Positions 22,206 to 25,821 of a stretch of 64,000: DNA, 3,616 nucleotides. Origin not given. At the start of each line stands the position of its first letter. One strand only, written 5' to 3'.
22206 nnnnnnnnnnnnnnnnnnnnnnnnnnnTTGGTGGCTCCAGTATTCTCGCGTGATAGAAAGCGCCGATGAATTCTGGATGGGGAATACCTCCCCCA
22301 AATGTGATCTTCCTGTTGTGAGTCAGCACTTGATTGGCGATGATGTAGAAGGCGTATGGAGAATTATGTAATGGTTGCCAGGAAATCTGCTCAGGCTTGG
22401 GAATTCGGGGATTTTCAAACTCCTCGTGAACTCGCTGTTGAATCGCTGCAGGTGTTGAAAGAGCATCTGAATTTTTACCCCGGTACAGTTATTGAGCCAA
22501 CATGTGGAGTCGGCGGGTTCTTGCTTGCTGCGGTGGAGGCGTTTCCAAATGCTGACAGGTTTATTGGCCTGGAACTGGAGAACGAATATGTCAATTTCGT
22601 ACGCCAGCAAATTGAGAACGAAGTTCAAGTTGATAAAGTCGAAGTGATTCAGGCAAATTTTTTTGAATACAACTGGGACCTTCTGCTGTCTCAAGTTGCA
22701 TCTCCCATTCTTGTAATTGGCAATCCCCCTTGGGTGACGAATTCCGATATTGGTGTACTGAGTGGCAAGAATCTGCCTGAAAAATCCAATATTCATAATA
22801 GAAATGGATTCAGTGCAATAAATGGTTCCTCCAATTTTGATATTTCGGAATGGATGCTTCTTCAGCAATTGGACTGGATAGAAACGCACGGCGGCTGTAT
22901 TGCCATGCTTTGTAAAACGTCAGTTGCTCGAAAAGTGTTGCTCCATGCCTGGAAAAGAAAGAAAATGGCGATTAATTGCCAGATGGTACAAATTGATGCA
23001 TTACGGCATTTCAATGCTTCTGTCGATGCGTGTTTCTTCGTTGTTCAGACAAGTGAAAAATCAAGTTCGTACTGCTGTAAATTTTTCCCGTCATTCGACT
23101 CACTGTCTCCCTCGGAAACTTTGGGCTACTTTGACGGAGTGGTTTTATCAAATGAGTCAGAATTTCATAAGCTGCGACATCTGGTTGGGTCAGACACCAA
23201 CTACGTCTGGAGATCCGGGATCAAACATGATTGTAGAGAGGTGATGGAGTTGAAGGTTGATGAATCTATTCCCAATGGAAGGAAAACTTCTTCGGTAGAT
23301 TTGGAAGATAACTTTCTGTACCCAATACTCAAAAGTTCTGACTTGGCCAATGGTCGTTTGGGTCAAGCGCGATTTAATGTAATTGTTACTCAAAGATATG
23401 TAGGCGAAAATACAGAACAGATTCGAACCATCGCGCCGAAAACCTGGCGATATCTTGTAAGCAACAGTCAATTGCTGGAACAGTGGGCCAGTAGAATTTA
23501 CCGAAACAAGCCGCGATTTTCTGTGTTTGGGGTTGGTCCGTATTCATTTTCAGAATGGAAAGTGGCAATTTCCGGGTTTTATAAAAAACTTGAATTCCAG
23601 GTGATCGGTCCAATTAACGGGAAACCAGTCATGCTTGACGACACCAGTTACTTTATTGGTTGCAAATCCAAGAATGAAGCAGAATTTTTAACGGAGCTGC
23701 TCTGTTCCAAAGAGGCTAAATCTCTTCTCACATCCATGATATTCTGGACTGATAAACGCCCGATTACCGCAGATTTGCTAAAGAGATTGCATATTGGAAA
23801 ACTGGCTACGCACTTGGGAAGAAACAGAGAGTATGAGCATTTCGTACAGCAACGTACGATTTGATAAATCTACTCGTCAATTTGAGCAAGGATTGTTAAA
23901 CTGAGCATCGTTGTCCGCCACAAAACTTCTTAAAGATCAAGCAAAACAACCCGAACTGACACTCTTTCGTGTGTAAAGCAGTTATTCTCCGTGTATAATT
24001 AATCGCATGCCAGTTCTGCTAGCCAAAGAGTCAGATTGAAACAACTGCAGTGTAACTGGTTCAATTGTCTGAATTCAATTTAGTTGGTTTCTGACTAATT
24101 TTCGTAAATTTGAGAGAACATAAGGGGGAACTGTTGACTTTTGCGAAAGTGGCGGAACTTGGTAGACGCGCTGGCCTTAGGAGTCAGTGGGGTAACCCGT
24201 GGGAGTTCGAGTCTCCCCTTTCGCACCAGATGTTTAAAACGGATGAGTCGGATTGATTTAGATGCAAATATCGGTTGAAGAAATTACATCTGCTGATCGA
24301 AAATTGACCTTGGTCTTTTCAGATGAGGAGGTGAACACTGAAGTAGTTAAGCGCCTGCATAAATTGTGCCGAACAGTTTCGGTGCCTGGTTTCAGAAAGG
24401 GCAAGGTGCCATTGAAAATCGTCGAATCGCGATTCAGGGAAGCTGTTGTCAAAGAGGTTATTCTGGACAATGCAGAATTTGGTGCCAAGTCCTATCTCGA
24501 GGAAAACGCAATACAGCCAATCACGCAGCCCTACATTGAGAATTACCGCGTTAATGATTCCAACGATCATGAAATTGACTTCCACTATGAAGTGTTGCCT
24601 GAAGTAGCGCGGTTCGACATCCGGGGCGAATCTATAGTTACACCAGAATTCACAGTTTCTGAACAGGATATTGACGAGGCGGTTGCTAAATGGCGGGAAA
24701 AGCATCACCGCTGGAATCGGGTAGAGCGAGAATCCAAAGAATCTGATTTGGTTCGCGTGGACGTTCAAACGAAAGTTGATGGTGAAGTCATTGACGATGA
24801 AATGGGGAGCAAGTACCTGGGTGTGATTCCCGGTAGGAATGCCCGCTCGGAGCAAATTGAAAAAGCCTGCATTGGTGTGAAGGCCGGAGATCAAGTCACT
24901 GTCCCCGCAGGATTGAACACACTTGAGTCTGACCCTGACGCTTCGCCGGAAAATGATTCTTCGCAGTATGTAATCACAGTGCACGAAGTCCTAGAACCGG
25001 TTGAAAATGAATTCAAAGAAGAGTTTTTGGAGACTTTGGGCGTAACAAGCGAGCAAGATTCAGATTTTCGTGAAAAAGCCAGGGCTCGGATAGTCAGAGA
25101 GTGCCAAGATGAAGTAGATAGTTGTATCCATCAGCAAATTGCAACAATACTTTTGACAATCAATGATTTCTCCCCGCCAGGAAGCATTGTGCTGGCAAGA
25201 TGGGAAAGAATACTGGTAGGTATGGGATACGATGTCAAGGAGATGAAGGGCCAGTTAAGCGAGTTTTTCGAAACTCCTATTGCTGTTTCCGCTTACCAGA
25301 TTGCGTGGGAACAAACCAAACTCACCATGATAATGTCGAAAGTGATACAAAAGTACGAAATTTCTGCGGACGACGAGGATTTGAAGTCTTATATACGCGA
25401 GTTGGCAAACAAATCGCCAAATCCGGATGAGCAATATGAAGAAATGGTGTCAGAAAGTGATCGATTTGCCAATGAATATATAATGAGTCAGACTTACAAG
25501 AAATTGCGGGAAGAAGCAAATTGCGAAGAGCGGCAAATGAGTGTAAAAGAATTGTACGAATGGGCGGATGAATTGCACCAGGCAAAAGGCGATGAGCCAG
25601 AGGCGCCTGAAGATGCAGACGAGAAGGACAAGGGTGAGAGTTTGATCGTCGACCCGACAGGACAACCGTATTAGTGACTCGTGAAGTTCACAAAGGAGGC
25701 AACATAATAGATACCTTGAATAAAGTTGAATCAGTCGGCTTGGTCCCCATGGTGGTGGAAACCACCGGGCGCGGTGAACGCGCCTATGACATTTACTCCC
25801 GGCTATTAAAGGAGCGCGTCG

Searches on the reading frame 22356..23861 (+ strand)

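Call 56: search_protein_families(library=pfam, proteins=[window:22356-23861:+], max_evalue=0.00001)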
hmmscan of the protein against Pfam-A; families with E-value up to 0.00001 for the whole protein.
window:22356-23861:+ (502 aa): 0 families

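Call 58: search_protein_families(library=pfam, proteins=[window:22356-23861:+], max_evalue=1)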
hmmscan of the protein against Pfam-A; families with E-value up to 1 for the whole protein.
window:22356-23861:+ (502 aa): 6 families
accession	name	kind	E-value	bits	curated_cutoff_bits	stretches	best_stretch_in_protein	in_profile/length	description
PF02384.22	N6_Mtase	-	0.0001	22.2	20.4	1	10-186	18-183/311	N-6 DNA Methylase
PF13649.12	Methyltransf_25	-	0.0068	17.5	27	1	45-105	1-58/97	Methyltransferase domain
PF13847.12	Methyltransf_31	-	0.016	15.3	27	1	44-105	6-66/145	Methyltransferase domain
PF21556.3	AceES-2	-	0.081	14.4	27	0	427-446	68-88/102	Excretory-secretory protein 2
PF20473.4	MmeI_Mtase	-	0.11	12.1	27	0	43-63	21-41/259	MmeI, DNA-methyltransferase domain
PF07669.17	Eco57I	-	0.14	12.6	25.3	1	119-149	77-101/171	Eco57I restriction-modification methylase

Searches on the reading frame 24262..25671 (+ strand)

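Call 56: search_protein_families(library=pfam, proteins=[window:24262-25671:+], max_evalue=0.00001)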
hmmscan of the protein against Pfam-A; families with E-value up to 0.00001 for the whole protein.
window:24262-25671:+ (470 aa): 2 families
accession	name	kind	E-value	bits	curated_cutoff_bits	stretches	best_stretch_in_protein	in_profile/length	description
PF05697.18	Trigger_N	-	1.4e-29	103.7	22.2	1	1-142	1-142/144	Bacterial trigger factor protein (TF)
PF05698.19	Trigger_C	-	2.6e-09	37.7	22.7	1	268-399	4-142/162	Bacterial trigger factor protein (TF) C-terminus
